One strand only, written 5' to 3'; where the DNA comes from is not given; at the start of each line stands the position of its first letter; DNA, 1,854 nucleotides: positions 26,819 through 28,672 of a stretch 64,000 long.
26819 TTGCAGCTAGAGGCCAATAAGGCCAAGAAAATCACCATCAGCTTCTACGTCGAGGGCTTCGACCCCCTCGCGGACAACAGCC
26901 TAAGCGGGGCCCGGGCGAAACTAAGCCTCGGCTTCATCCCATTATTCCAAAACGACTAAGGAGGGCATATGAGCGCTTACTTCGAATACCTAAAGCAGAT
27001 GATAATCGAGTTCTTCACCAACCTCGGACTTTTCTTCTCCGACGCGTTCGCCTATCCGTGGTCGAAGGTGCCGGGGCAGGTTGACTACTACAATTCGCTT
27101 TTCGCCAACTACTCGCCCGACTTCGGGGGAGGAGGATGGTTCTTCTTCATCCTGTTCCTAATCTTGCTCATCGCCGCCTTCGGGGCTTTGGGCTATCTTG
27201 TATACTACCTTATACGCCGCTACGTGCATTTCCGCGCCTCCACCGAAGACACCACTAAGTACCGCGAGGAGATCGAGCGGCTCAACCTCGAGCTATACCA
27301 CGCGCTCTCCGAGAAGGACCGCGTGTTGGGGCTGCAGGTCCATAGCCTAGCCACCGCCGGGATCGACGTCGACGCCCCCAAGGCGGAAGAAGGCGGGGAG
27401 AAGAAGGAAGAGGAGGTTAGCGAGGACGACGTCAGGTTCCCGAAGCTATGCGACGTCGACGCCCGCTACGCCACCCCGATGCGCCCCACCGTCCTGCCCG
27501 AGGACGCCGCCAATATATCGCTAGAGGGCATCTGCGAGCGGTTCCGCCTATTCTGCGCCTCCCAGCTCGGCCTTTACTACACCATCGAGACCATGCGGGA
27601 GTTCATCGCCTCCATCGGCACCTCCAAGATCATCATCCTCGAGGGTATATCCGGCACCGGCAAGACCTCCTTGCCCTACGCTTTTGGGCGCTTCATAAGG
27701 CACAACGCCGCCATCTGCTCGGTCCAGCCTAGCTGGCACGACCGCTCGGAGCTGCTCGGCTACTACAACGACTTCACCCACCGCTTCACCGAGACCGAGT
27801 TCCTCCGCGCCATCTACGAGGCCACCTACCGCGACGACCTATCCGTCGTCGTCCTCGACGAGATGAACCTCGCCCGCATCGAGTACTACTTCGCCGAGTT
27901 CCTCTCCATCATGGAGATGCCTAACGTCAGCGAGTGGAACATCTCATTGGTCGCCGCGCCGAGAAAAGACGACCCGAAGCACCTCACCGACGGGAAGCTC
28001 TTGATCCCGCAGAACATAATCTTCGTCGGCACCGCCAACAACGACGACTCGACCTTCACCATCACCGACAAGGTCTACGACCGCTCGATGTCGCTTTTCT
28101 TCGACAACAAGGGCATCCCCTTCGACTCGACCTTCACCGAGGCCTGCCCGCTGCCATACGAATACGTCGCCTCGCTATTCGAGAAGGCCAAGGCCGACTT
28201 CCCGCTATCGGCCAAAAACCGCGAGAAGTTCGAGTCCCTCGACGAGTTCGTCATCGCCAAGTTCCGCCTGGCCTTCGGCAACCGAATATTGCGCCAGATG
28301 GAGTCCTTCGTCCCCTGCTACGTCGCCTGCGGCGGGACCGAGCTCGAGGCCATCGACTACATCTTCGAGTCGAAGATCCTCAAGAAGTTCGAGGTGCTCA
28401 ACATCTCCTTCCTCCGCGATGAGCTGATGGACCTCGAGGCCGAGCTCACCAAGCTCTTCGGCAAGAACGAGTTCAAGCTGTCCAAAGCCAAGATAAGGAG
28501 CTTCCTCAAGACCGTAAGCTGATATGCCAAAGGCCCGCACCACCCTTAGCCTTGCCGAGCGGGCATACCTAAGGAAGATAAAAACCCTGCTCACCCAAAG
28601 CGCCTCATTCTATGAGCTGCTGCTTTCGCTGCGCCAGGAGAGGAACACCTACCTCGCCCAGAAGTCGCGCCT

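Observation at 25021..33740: Eight-gene translationally coupled operon combining TasA-like fibre genes, SipW, a McrB-type AAA+ GTPase pair, an EAL phosphodiesterase and a nucleosidase-like protein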

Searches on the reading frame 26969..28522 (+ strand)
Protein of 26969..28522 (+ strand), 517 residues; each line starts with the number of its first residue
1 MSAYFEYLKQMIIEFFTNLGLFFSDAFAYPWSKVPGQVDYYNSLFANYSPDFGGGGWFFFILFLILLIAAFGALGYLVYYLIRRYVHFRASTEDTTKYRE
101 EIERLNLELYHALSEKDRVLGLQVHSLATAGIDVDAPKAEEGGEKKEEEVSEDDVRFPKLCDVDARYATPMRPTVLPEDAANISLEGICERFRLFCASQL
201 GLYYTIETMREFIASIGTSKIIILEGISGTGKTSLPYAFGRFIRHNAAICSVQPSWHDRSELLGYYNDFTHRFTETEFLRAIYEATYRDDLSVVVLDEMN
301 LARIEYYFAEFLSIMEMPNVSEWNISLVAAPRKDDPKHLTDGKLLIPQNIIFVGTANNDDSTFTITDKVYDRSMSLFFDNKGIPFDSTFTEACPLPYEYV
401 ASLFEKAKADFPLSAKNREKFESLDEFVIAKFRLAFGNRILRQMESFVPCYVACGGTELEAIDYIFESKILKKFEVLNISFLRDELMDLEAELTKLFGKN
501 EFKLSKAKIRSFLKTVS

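Call 4: search_protein_families(library=pfam, proteins=[window:26969-28522:+], max_evalue=0.1)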
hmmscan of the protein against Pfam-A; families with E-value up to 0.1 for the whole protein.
window:26969-28522:+ (517 aa): 3 families
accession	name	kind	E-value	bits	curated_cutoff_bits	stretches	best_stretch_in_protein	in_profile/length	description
PF07728.20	AAA_5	-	0.00049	20.6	22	1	222-372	2-138/139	AAA domain (dynein-related subfamily)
PF13401.12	AAA_22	-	0.019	15.7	27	1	218-316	4-109/130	AAA domain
PF22937.1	PDXDC1-like_cen2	-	0.064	13.8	29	0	84-120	26-62/104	PDXDC1-like second central domain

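Call 5: search_protein_families(library=ncbifam, proteins=[window:26969-28522:+], max_evalue=0.1)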
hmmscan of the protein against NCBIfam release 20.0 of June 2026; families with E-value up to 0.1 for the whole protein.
window:26969-28522:+ (517 aa): 2 families
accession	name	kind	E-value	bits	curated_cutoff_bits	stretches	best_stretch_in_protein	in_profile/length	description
NF008457.0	PRK11331.1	equivalog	0.001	17.9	637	1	208-377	183-353/459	5-methylcytosine-specific restriction enzyme subunit McrB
TIGR00150.1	T6A_YjeE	equivalog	0.018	14.9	60.1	1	209-251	12-54/135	tRNA (adenosine(37)-N6)-threonylcarbamoyltransferase complex ATPase subunit type 1 TsaE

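Call 10: find_homologous_proteins(query=window:26969-28522:+)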
Query window:26969-28522:+ (517 aa): 8000 proteins with E <= 0.001 among 8000 candidates; the best 120 are listed.
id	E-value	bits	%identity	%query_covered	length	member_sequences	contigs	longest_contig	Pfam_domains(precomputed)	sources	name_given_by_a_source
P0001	0.0e+0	1158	99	100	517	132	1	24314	-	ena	-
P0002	1.6e-284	962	81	100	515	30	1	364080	-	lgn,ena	-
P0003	9.3e-279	943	79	100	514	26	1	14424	-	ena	-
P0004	3.2e-278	942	78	100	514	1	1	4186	-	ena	-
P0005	4.6e-278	941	79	100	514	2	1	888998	-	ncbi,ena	-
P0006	1.1e-277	940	78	100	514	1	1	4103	-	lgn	-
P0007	1.5e-277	939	79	100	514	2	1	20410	-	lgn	-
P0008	3.8e-277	938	78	100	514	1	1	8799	-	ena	-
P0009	3.8e-277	938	78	100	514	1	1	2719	-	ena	-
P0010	1.0e-276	937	78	100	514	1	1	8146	-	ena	-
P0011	2.0e-276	936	78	100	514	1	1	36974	-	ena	-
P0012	8.5e-276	934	78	100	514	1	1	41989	-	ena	-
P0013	4.8e-244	829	70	100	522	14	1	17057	-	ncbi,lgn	-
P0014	2.7e-243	826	69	100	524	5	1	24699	-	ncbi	-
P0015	8.6e-243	825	69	100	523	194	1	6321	-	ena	-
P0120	7.3e-187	640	55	99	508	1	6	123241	-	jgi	jgi:hypothetical protein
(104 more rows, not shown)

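Call 12: find_related_loci(query=A1, collection=genome_contigs, flank=10000)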
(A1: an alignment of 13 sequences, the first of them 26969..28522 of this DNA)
Query A1 (517 aa) in genome_contigs; peptide patterns used: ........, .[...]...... (x = any residue, [..] = any of these).
599 stretches matched a pattern (row limit reached: there are more); 571 encode a relative of the query (tblastn E <= 1e-3); the best 80 are kept; 80 distinct loci.
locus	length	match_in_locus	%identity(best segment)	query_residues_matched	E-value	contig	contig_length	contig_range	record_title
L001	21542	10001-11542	79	1-517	0e+0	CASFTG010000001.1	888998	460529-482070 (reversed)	uncultured bacterium isolate A3_L3_373373_idba_bin.15 genome assembly, contig: A3_L3_373373_idba_bin.15.fa_scaffold_0, w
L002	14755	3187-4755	69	1-517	0e+0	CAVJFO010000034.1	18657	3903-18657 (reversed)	Hallerella sp. isolate G02630-L1_cleanbin_000024 genome assembly, contig: Spades_G02630-L1_contig_1414, whole genome sho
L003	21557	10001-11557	68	1-515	0e+0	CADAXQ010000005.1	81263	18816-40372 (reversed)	MAG: uncultured Erysipelotrichaceae bacterium isolate RUG13722 genome assembly, contig: RUG13722_asm_5, whole genome sho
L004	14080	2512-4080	68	1-517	0e+0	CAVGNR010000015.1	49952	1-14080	Escherichia coli isolate H07629-L1_cleanbin_000009 genome assembly, contig: Spades_H07629-L1_contig_271, whole genome sh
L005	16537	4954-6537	67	1-517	0e+0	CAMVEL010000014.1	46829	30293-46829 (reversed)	MAG TPA_asm: uncultured Erysipelotrichaceae bacterium isolate SRR8387716_bin.60_metaWRAP_v1.3_MAG genome assembly, conti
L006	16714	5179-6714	66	1-514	0e+0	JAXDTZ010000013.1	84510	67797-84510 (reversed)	MAG: Candidatus Enteromonas sp. isolate SUG2459 k141_5000821, whole genome shotgun sequence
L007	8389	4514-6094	67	1-517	0e+0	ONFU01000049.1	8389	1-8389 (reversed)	uncultured Erysipelotrichaceae bacterium isolate RUG266 genome assembly, contig: scaffold_7092, whole genome shotgun seq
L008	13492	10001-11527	67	1-514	0e+0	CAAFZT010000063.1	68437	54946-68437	MAG TPA_asm: Bacilli bacterium, isolate HGM10921, WGS project CAAFZT010000000 data, contig: SRS475990_118_k119_286108, w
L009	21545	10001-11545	62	1-514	0e+0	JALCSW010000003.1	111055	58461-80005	MAG: Bacilli bacterium isolate UW_MP_BACIL6_1 Ga0455775_000051, whole genome shotgun sequence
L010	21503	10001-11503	61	1-514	0e+0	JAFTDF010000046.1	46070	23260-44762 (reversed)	MAG: Bacilli bacterium isolate RGIG3712 Goat_Rumen.Co__c2800072, whole genome shotgun sequence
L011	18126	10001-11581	60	1-517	0e+0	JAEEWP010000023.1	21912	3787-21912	MAG: Bacillales bacterium isolate Tb.RUG.482 NODE_9973_length_21912_cov_1.016250, whole genome shotgun sequence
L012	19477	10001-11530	59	1-514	0e+0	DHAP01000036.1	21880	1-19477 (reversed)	MAG TPA_asm: Bacillales bacterium UBA4951 UBA4951_contig_1671, whole genome shotgun sequence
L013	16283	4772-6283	57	1-514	0e+0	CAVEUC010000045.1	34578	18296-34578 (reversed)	Lachnospiraceae bacterium GAM79 isolate H07667-L1_cleanbin_000062 genome assembly, contig: Spades_H07667-L1_contig_994,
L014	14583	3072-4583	58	1-514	0e+0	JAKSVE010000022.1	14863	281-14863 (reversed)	MAG: Bacilli bacterium isolate Horse_feces351 MAG351_22, whole genome shotgun sequence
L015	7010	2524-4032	58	1-514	0e+0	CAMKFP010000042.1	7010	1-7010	MAG: uncultured Bacillales bacterium isolate SRR12081297_bin.41_metaWRAP_v1.3_MAG genome assembly, contig: ERZ12289777.2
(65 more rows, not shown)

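Call 29: search_solved_structures(query=A1, max_evalue=0.01, show_alignments=2)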
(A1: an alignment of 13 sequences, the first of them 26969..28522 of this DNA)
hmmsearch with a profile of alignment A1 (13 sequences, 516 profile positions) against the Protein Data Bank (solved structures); distinct sequences matched with E-value up to 0.01: 3.
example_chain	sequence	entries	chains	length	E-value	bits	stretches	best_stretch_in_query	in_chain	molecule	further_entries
6hz4_A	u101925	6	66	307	0.00023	23.3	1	204-375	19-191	5-methylcytosine-specific restriction enzyme B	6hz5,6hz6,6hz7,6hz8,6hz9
6ut6_A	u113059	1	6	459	0.0005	22.2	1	204-374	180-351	5-methylcytosine-specific restriction enzyme B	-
7vsr_A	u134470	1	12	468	0.00052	22.1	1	204-374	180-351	5-methylcytosine-specific restriction enzyme B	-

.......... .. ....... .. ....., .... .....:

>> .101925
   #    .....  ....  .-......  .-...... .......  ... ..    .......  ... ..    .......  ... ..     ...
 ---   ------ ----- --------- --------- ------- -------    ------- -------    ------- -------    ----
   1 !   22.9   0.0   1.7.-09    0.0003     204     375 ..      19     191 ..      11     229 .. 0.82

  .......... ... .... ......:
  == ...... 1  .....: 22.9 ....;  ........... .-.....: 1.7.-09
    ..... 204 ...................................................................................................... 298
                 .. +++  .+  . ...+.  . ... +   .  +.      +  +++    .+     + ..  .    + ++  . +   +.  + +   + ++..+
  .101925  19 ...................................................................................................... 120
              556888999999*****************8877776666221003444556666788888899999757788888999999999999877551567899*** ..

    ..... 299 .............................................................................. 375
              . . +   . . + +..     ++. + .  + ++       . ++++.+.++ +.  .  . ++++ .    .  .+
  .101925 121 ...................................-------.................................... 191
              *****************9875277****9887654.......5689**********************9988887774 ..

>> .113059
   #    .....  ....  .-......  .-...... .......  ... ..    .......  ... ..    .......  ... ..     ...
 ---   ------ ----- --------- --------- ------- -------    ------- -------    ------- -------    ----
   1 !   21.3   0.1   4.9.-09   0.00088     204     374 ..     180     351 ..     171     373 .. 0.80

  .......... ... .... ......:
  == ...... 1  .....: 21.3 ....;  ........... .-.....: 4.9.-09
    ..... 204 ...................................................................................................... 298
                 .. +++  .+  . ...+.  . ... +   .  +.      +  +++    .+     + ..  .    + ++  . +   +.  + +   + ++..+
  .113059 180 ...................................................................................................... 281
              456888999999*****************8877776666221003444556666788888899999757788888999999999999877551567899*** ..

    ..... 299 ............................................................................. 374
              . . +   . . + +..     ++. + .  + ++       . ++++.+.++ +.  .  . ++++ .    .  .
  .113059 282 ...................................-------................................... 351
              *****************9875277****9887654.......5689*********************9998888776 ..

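Call 35: search_protein_families(library=padloc, proteins=[window:26969-28522:+], max_evalue=0.01)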
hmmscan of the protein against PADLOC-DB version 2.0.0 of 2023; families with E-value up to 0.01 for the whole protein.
window:26969-28522:+ (517 aa): 1 family
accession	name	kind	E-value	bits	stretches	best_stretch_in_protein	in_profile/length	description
PDLC04547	PDC-M26A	-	1.9e-39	133.8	2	200-319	313-433/724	-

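Call 59: find_encoding_contigs(protein=window:26969-28522:+, flank=10000, max_places=3)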
Protein window:26969-28522:+ (517 aa): 4 contigs read that carry it; 3 places shown.
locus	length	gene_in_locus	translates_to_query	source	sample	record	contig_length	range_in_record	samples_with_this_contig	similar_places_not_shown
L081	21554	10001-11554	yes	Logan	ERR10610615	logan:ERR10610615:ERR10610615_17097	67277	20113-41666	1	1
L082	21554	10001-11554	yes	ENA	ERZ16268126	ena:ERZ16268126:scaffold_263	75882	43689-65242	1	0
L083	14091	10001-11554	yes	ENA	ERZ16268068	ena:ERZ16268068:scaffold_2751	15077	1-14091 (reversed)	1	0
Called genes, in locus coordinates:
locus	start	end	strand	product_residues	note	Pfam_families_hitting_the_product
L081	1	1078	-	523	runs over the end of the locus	PF13396:PLDc_N (weak), PF13091:PLDc_2, PF00614:PLDc, PF13091:PLDc_2, PF00614:PLDc (weak)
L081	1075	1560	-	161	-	-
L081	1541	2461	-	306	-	-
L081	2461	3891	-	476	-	PF07690:MFS_1, PF13347:MFS_2, PF03209:PUCC, PF07690:MFS_1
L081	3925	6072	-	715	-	PF04932:Wzy_C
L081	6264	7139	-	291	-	-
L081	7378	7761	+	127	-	-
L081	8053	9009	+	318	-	-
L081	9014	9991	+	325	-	-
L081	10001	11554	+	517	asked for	-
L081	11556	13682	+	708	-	PF09823:DUF2357 (weak)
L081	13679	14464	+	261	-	-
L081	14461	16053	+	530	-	PF00563:EAL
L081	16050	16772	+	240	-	PF01048:PNP_UDP_1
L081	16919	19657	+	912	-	-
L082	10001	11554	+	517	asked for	-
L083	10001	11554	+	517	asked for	-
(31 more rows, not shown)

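Call 60: find_encoding_contigs(protein=P0120, flank=10000, max_places=2)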
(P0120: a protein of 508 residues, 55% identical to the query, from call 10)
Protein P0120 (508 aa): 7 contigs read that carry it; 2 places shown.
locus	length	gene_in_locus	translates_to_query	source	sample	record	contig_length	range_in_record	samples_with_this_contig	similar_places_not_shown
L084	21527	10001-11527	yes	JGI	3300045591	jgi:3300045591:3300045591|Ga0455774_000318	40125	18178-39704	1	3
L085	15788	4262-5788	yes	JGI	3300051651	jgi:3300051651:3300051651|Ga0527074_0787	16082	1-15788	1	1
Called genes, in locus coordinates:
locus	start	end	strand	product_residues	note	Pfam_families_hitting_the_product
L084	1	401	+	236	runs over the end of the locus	-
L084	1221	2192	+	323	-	PF02737:3HCDH_N, PF00725:3HCDH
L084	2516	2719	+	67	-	-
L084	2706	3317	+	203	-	-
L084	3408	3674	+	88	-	-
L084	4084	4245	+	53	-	-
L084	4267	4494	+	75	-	-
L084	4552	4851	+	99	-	PF20441:TerL_nuclease (weak)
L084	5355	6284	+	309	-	-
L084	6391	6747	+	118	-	-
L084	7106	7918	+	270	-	-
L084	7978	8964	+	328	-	-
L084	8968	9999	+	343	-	-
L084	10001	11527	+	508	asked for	-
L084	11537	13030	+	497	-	-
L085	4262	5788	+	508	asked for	-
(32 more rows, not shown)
